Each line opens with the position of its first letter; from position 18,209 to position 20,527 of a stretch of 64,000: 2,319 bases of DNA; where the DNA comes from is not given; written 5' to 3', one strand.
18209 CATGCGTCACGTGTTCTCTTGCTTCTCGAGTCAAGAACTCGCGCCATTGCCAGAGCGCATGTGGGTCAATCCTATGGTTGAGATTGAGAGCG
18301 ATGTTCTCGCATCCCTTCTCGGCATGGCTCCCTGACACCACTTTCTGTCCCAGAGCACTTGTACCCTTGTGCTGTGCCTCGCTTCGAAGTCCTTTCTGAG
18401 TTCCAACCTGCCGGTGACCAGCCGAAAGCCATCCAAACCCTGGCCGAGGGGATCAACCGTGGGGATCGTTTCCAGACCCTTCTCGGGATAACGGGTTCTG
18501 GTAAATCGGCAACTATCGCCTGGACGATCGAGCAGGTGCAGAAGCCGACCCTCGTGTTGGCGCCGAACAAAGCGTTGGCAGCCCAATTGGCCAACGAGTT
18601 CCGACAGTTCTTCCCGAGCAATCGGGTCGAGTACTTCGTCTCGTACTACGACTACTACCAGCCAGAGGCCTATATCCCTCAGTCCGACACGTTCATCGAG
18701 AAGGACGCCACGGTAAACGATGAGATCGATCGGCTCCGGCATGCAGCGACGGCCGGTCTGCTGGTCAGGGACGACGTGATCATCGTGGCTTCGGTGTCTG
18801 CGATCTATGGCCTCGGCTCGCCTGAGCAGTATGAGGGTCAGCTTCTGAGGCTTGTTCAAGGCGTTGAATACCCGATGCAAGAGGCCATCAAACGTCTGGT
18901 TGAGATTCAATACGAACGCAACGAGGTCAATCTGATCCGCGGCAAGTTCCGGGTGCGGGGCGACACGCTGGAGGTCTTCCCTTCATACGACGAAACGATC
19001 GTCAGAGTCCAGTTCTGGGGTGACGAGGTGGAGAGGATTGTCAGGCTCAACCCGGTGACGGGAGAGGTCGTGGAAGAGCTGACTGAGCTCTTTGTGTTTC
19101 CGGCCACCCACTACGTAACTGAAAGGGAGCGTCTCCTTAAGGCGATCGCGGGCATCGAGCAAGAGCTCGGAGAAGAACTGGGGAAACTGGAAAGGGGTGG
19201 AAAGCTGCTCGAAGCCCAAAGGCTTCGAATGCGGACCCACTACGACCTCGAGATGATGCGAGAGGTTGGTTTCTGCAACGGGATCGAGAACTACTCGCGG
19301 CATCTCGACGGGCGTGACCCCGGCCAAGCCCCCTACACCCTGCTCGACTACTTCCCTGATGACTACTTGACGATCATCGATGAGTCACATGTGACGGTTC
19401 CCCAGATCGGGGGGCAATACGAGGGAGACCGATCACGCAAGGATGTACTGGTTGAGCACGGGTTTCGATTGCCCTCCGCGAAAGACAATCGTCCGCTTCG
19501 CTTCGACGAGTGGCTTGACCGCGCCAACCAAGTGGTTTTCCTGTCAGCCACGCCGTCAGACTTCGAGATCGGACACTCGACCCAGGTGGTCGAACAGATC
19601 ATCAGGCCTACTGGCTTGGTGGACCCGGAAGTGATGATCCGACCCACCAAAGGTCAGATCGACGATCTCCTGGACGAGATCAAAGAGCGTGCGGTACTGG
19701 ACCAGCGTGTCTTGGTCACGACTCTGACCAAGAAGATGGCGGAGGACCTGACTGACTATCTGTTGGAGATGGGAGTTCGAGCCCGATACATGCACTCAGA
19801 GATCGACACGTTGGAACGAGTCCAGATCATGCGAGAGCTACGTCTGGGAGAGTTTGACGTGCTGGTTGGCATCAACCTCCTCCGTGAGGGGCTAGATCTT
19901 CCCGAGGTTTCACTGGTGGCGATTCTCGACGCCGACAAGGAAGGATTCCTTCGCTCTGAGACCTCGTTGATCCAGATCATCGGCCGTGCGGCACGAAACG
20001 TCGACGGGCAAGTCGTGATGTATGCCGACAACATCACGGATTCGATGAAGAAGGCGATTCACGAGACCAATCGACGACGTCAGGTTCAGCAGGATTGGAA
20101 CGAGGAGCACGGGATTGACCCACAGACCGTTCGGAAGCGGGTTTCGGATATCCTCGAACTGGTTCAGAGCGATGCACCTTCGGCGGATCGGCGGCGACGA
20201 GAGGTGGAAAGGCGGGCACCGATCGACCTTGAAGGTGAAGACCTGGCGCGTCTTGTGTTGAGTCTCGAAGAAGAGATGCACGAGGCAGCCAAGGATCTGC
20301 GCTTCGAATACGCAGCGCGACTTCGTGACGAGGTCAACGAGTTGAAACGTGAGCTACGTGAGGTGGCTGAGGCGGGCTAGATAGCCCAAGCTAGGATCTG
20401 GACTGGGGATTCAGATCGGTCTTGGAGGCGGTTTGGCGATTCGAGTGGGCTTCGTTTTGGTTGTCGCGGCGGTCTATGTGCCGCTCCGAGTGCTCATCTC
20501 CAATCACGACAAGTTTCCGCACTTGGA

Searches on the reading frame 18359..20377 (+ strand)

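Call 36: search_protein_families(library=pfam, proteins=[window:18359-20377:+], max_evalue=0.001)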
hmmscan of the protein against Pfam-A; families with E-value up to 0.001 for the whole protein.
window:18359-20377:+ (673 aa): 7 families
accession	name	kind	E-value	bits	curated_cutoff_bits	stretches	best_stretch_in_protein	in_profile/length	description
PF17757.6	UvrB_inter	-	8.7e-31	106.3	22.9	1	163-252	1-91/91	UvrB interaction domain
PF12344.14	UvrB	-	8.1e-23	80.4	27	1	554-595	1-42/43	Ultra-violet resistance protein B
PF00271.37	Helicase_C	-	1e-19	71.3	23.5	1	436-547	5-109/110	Helicase conserved C-terminal domain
PF04851.21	ResIII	-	4.1e-10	40.3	22.5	1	17-91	4-83/164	Type III restriction enzyme, res subunit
PF02151.25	UVR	-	3.6e-08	33.3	21.5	1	634-664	5-35/36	UvrB/uvrC motif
PF00270.35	DEAD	-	4.1e-07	30.3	26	1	21-91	4-77/167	DEAD/DEAH box helicase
PF13604.12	AAA_30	-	0.00071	19.8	27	0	21-82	6-67/191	AAA domain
